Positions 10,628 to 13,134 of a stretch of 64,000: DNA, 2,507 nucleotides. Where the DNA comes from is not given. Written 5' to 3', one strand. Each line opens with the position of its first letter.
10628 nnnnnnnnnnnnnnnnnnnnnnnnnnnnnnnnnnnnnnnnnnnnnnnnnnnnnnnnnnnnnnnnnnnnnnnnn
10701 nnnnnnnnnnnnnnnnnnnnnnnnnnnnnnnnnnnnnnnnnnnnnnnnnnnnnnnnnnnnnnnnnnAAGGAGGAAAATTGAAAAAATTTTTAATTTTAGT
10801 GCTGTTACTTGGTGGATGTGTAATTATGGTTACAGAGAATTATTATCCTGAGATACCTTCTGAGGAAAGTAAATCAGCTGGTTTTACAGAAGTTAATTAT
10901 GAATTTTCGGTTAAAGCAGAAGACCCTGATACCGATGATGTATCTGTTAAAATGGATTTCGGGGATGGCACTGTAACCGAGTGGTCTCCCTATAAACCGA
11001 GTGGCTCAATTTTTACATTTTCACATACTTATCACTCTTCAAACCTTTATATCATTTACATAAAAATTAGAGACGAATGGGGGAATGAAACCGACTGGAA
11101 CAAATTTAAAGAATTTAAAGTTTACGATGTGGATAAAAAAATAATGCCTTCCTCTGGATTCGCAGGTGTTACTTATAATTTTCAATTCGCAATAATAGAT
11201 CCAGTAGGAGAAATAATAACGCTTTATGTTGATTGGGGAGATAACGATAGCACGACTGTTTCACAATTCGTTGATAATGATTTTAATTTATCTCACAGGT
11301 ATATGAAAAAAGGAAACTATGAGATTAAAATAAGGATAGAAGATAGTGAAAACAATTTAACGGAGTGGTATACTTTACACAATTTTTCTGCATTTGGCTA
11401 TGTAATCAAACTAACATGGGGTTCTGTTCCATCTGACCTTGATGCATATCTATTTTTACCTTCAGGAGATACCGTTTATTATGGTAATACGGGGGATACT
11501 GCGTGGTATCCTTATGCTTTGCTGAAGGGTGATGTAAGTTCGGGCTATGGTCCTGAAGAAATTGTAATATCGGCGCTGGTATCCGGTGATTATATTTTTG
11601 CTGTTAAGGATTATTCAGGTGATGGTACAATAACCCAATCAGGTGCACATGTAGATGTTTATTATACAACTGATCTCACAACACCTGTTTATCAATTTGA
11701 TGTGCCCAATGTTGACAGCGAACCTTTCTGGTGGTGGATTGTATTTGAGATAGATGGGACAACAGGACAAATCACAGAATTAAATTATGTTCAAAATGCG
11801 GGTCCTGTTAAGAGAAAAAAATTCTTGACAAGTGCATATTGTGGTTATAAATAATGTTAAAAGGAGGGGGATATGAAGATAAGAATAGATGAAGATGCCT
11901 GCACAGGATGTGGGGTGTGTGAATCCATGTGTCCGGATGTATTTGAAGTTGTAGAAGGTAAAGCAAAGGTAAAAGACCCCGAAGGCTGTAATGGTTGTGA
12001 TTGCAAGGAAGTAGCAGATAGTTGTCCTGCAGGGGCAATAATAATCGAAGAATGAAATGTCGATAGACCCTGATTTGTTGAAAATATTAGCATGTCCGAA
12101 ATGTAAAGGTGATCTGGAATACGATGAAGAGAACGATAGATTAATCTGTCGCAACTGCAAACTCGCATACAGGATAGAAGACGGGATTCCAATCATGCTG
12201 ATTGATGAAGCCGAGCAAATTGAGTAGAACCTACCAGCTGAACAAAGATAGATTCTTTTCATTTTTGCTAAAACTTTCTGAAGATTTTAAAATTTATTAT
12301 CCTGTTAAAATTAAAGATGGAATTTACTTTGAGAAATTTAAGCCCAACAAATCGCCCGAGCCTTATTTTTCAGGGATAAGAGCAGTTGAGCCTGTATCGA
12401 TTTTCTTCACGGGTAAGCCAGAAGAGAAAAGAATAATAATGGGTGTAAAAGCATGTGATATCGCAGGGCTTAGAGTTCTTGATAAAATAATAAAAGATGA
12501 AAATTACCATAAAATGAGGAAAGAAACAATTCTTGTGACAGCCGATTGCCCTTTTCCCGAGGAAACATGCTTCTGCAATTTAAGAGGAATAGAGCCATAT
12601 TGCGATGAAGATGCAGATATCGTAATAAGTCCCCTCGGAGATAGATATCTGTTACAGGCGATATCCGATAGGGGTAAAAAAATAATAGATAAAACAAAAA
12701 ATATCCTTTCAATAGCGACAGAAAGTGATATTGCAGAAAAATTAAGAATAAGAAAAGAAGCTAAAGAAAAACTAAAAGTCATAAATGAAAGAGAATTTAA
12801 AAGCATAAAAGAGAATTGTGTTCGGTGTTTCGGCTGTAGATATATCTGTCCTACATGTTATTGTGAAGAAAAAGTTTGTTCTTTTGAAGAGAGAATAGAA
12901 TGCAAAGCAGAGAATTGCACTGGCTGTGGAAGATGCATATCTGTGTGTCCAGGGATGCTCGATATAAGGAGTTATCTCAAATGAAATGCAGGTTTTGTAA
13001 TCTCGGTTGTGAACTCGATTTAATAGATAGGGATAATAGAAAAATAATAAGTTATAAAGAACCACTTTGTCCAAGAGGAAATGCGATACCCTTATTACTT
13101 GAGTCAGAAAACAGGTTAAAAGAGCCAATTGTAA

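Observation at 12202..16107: Degenerate formate-hydrogenlyase-like soluble module with a ligand-less [NiFe] large-subunit homolog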

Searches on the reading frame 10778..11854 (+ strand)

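Call 4: search_protein_families(library=pfam, proteins=[window:10778-11854:+], max_evalue=0.01)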
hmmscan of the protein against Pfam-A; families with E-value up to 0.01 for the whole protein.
window:10778-11854:+ (358 aa): 3 families
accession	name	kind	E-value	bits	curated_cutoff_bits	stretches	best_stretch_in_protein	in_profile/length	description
PF00801.26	PKD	-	2.2e-10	40.8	23.5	2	40-107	14-75/80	PKD domain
PF18911.6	PKD_4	-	2.6e-09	37.5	27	2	41-108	20-78/85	PKD domain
PF19077.6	Big_13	-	0.001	19.9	27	0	41-109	29-95/102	Bacterial Ig-like domain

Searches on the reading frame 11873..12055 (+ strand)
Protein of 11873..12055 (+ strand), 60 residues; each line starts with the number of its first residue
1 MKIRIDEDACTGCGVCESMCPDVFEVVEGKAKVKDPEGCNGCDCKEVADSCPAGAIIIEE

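Call 66: search_protein_families(library=pfam, proteins=[window:11873-12055:+], max_evalue=0.001)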
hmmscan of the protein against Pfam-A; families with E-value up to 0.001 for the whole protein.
window:11873-12055:+ (60 aa): 9 families
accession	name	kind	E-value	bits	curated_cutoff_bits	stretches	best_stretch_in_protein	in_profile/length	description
PF13370.11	Fer4_13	-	9.7e-09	36.2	24.5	1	5-56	1-56/58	4Fe-4S single cluster domain of Ferredoxin I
PF00037.32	Fer4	-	3.2e-07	30.3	21.1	1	3-21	1-19/24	4Fe-4S binding domain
PF13459.11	Fer4_15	-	7.8e-07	30.2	22.4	1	3-58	1-66/66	4Fe-4S single cluster domain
PF12797.12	Fer4_2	-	9e-07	28.9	24.5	1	2-21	2-21/22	4Fe-4S binding domain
PF13237.11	Fer4_10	-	6.8e-06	26.4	25.5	1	2-43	1-46/53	4Fe-4S dicluster domain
PF12837.12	Fer4_6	-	1.9e-05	24.8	25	1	2-21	1-20/24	4Fe-4S binding domain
PF12838.12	Fer4_7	-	0.00038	21.3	27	1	2-21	30-49/52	4Fe-4S dicluster domain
PF14697.11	Fer4_21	-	0.0004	20.9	35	1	4-56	2-57/59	4Fe-4S dicluster domain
PF06902.16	Fer4_19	-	0.00052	20.4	24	1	1-57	6-60/64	Divergent 4Fe-4S mono-cluster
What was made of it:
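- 11873..12055 (+): 60-aa single-cluster ferredoxin at the head of the gene string. It is a candidate electron partner of the module; this is inferred from adjacency only. Pfam Fer4_13 and Fer4_15 (call 66).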

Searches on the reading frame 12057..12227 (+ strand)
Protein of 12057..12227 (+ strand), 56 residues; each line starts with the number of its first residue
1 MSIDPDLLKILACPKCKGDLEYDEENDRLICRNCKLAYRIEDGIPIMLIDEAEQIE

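Call 66: search_protein_families(library=pfam, proteins=[window:12057-12227:+], max_evalue=0.001)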
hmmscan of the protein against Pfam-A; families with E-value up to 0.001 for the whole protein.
window:12057-12227:+ (56 aa): 4 families
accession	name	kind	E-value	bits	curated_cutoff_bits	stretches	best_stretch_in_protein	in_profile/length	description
PF03966.22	Trm112p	-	2.8e-17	62.8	22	1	4-43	1-40/40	Trm112p-like protein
PF08274.17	Zn_Ribbon_YjdM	-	0.00012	22.4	30.8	1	12-35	4-26/30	PhnA Zinc-Ribbon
PF22191.2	IBR_1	-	0.00027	21.2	27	1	10-38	3-31/47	IBR domain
PF08271.17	Zn_Ribbon_TF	-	0.00037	20.4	29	1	12-34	2-25/43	TFIIB zinc-binding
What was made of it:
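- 12057..12227 (+): 56-aa Trm112p-like zinc-ribbon protein lying between the ferredoxin and the module. Its role is unknown. Pfam PF03966, 2.8e-17 (call 66).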

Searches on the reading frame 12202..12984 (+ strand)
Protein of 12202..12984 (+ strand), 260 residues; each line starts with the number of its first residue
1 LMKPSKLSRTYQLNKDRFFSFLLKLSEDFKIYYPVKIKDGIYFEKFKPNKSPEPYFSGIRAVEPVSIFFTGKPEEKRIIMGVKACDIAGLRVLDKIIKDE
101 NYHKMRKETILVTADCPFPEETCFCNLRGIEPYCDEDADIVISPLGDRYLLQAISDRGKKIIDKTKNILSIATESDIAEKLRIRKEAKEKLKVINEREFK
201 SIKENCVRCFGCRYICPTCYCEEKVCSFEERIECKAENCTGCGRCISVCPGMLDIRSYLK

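Call 4: search_protein_families(library=pfam, proteins=[window:12202-12984:+], max_evalue=0.01)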
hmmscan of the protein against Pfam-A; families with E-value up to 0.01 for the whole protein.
window:12202-12984:+ (260 aa): 8 families
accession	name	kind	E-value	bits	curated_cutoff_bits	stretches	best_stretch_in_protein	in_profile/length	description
PF12797.12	Fer4_2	-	7.4e-06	26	24.5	1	236-250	7-21/22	4Fe-4S binding domain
PF13746.11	Fer4_18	-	2.1e-05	25.2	27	1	229-259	51-81/114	4Fe-4S dicluster domain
PF00037.32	Fer4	-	0.00049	20.2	21.1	1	237-250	6-19/24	4Fe-4S binding domain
PF14697.11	Fer4_21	-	0.0011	19.5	35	1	203-250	5-52/59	4Fe-4S dicluster domain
PF12838.12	Fer4_7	-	0.0015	19.4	27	0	205-250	1-49/52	4Fe-4S dicluster domain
PF12837.12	Fer4_6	-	0.0027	18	25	1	236-250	6-20/24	4Fe-4S binding domain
PF12800.12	Fer4_4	-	0.0029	18.3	24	1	237-250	2-15/17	4Fe-4S binding domain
PF13484.11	Fer4_16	-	0.0068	17.6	30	0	177-218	24-65/66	4Fe-4S double cluster binding domain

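Call 5: search_protein_families(library=ncbifam, proteins=[window:12202-12984:+], max_evalue=0.01)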
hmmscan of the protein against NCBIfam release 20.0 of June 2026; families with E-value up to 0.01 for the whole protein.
window:12202-12984:+ (260 aa): 9 families
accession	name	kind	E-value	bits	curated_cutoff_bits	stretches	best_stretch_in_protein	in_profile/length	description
NF040833.1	sulfhyd_HydB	equivalog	6.2e-17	61.5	750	1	75-223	86-250/367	NADPH-dependent hydrogenase/sulfhydrogenase 1 subunit beta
NF040829.1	sulfhyd_ShyB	equivalog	2e-15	56.7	690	1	73-226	80-248/334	NAD(P)-dependent hydrogenase/sulfhydrogenase 2 subunit beta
TIGR02910.1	sulfite_red_A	equivalog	1.9e-11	43.8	323.15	1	72-221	85-237/334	anaerobic sulfite reductase subunit AsrA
NF010368.0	PRK13795.1-3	equivalog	0.00025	19.4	588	1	180-250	561-628/635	hypothetical protein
NF007204.0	PRK09625.1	equivalog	0.00059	19.9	125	1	190-251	43-103/133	pyruvate flavodoxin oxidoreductase subunit delta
NF038196.1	ferrodoxin_EFR1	subfamily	0.0034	17.4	75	1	172-250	152-225/242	EFR1 family ferrodoxin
TIGR02163.1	napH_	subfamily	0.0067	16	213.05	1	202-251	199-248/255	NapH/MauN family ferredoxin-type protein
NF007013.0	PRK09477.1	equivalog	0.0067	15.5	234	1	203-250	223-270/286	quinol dehydrogenase ferredoxin subunit NapH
NF042909.1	FMH_DH_FwdF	exception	0.0083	15.3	375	1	200-250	221-270/336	tungsten-dependent formylmethanofuran dehydrogenase subunit FwdF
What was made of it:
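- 12202..12984 (+): HydB/AsrA-like Fe-S subunit of 260 aa. The start could also be 12205 or 12265. It is shortened by about 70 aa between its two cluster motifs. NCBIfam HydB, ShyB and AsrA hits (call 5).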
